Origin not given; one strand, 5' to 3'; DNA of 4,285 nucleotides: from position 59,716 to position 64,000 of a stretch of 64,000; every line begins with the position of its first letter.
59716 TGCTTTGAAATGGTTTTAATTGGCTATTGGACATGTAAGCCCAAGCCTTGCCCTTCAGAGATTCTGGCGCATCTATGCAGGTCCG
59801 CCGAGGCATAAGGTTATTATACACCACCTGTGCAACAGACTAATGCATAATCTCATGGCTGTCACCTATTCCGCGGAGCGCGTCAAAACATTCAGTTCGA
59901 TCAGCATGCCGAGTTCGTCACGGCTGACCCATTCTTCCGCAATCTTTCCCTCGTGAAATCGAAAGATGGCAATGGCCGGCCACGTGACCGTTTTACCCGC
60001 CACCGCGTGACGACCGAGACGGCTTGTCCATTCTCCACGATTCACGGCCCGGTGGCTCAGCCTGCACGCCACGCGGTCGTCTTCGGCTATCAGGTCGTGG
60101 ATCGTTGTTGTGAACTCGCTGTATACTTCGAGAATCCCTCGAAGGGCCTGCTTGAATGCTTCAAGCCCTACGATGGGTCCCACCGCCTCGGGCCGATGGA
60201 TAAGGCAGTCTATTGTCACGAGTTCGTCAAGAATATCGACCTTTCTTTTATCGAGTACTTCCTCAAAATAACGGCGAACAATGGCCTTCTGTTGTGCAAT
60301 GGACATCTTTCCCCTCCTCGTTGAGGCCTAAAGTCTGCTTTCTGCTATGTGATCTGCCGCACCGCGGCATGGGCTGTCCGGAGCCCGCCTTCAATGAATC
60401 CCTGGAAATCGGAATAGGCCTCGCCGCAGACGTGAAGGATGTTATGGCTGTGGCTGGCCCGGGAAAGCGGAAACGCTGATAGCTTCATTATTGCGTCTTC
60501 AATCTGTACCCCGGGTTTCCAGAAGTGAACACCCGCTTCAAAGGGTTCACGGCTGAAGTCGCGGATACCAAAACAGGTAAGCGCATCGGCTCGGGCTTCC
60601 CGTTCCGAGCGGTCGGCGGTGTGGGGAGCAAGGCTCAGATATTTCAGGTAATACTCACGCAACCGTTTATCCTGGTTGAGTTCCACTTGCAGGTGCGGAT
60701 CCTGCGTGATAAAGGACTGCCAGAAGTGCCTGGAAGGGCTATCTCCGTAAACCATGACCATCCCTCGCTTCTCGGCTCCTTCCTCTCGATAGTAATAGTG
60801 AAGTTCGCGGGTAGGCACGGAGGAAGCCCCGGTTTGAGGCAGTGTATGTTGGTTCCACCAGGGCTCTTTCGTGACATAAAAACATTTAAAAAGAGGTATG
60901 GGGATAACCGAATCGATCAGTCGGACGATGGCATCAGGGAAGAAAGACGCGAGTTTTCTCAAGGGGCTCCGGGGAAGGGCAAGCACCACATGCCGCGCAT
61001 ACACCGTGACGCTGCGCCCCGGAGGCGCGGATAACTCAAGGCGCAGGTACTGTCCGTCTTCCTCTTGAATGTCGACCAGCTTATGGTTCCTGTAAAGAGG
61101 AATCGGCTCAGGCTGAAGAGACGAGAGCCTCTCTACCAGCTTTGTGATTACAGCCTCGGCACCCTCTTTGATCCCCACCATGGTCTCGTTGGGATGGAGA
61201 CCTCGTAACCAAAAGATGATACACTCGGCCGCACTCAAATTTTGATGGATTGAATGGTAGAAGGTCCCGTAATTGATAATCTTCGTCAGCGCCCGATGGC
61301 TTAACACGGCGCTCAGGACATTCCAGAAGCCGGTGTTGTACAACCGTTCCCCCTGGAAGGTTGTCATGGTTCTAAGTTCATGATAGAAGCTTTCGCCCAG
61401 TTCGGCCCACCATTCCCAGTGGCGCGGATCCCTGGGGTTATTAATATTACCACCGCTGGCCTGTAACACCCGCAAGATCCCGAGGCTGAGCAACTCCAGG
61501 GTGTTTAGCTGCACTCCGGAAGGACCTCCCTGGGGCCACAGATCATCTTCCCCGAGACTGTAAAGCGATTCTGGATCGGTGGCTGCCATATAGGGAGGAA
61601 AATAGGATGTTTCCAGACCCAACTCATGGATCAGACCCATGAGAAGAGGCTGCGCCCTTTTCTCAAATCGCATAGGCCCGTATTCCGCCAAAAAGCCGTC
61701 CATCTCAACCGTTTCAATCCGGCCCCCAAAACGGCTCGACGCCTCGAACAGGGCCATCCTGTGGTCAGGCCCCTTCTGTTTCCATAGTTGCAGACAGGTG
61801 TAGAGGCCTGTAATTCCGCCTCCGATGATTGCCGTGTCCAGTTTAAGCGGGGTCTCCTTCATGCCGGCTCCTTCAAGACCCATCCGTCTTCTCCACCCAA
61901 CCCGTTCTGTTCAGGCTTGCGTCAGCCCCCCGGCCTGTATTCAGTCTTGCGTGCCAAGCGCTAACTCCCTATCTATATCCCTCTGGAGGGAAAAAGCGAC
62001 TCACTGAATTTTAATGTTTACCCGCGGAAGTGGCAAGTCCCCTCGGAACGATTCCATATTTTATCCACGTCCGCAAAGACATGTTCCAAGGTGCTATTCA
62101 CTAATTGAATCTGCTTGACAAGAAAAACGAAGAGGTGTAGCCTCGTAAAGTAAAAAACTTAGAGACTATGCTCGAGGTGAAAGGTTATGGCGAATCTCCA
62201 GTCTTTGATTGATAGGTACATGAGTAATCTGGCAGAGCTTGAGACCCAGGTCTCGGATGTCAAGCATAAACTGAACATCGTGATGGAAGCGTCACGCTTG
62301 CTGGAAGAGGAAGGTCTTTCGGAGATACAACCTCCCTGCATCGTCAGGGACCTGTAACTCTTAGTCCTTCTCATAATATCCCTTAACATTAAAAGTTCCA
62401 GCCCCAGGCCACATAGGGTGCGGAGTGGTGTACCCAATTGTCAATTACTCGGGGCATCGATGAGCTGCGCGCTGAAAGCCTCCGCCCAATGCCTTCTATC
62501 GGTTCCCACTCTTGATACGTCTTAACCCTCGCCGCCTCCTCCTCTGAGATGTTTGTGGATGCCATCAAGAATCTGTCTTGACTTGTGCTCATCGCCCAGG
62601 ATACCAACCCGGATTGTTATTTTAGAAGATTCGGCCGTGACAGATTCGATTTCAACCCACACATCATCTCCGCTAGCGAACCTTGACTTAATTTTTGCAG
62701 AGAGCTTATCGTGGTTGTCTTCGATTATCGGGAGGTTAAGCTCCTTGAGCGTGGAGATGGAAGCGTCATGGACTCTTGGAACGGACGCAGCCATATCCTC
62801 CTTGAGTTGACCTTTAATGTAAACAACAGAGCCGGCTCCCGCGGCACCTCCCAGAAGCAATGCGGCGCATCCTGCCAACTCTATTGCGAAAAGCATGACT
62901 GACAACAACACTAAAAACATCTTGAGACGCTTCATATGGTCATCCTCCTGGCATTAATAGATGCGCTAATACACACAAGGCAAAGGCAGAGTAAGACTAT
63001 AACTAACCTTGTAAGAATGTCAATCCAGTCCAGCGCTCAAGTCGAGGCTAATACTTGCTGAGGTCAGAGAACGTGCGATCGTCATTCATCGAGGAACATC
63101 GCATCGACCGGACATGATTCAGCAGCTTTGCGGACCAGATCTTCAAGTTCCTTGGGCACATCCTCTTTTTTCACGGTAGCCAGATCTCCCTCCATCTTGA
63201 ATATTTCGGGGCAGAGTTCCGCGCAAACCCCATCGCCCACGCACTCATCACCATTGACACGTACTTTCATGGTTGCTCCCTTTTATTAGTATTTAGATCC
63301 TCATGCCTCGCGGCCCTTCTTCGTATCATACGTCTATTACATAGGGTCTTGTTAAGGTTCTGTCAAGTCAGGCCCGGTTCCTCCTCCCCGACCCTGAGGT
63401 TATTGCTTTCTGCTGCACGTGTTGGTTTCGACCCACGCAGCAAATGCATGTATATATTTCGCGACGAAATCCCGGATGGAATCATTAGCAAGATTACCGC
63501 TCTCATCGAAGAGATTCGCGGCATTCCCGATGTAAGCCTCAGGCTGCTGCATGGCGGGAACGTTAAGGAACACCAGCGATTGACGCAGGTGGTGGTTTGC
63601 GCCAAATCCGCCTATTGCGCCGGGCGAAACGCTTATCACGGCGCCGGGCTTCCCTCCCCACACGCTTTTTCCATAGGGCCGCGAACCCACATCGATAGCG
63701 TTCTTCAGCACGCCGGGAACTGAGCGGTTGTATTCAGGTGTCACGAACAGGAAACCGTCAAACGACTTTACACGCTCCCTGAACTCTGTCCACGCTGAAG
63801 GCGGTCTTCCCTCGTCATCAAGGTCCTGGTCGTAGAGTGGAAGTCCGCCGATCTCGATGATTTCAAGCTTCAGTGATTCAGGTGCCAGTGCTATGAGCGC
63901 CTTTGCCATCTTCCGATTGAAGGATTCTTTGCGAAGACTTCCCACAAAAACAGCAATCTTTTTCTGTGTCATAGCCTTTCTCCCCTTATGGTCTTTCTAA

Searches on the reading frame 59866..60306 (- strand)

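Call 64: search_protein_families(library=pfam, proteins=[window:59866-60306:-], max_evalue=0.0001)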
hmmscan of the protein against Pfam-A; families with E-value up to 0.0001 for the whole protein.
window:59866-60306:- (146 aa): 2 families
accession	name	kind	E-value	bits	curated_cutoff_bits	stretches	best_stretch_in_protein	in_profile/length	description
PF07366.18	SnoaL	-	4.6e-25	88.3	28.4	1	9-135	2-123/126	SnoaL-like polyketide cyclase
PF12680.13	SnoaL_2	-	3.3e-19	69.8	27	1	10-124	1-101/102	SnoaL-like domain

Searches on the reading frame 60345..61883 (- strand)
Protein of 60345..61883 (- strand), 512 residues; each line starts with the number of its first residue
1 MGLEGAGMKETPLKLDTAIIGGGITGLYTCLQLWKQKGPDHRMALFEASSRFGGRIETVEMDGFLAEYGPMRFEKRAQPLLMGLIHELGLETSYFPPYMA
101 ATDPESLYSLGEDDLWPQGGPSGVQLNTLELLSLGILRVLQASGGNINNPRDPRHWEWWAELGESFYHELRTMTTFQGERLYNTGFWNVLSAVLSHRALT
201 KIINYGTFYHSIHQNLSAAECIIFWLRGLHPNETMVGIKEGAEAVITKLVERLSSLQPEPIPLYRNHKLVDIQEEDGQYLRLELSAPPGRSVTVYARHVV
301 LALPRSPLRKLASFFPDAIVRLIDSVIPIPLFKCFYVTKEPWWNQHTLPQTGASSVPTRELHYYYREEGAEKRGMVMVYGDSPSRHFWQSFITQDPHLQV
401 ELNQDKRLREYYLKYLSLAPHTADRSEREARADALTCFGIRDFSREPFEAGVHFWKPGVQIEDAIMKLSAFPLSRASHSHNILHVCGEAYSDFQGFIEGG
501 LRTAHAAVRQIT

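Call 64: search_protein_families(library=pfam, proteins=[window:60345-61883:-], max_evalue=0.0001)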
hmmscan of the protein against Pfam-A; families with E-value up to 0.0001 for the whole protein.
window:60345-61883:- (512 aa): 3 families
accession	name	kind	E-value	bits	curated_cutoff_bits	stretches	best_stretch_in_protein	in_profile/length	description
PF01593.30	Amino_oxidase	-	8.1e-28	98.3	19.8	1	24-511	1-442/443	Flavin containing amine oxidoreductase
PF13450.12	NAD_binding_8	-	1e-10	42.1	21.9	1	19-87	1-67/68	NAD(P)-binding Rossmann-like domain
PF01266.30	DAO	-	7.2e-05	22.9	27.9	0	16-53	1-35/353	FAD dependent oxidoreductase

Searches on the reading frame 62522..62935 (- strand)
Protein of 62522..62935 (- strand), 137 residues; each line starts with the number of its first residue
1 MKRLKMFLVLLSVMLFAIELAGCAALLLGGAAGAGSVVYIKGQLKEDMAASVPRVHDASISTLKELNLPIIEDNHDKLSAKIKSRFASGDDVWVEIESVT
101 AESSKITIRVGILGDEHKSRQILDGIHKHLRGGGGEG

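Call 64: search_protein_families(library=pfam, proteins=[window:62522-62935:-], max_evalue=0.0001)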
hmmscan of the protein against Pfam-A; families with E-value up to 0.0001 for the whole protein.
window:62522-62935:- (137 aa): 1 family
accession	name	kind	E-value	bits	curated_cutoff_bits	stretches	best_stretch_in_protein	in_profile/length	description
PF12092.13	DUF3568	-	7.5e-33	113.7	23.2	1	7-128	3-123/124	Protein of unknown function (DUF3568)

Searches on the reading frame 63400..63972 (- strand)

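Call 64: search_protein_families(library=pfam, proteins=[window:63400-63972:-], max_evalue=0.0001)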
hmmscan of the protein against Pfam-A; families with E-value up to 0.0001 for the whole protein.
window:63400-63972:- (190 aa): 2 families
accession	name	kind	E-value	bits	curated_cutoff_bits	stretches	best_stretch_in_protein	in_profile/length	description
PF03358.20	FMN_red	-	8e-43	146.1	24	1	5-152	2-151/152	NADPH-dependent FMN reductase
PF02525.22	Flavodoxin_2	-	7.1e-06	26.3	27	1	4-95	1-102/198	Flavodoxin-like fold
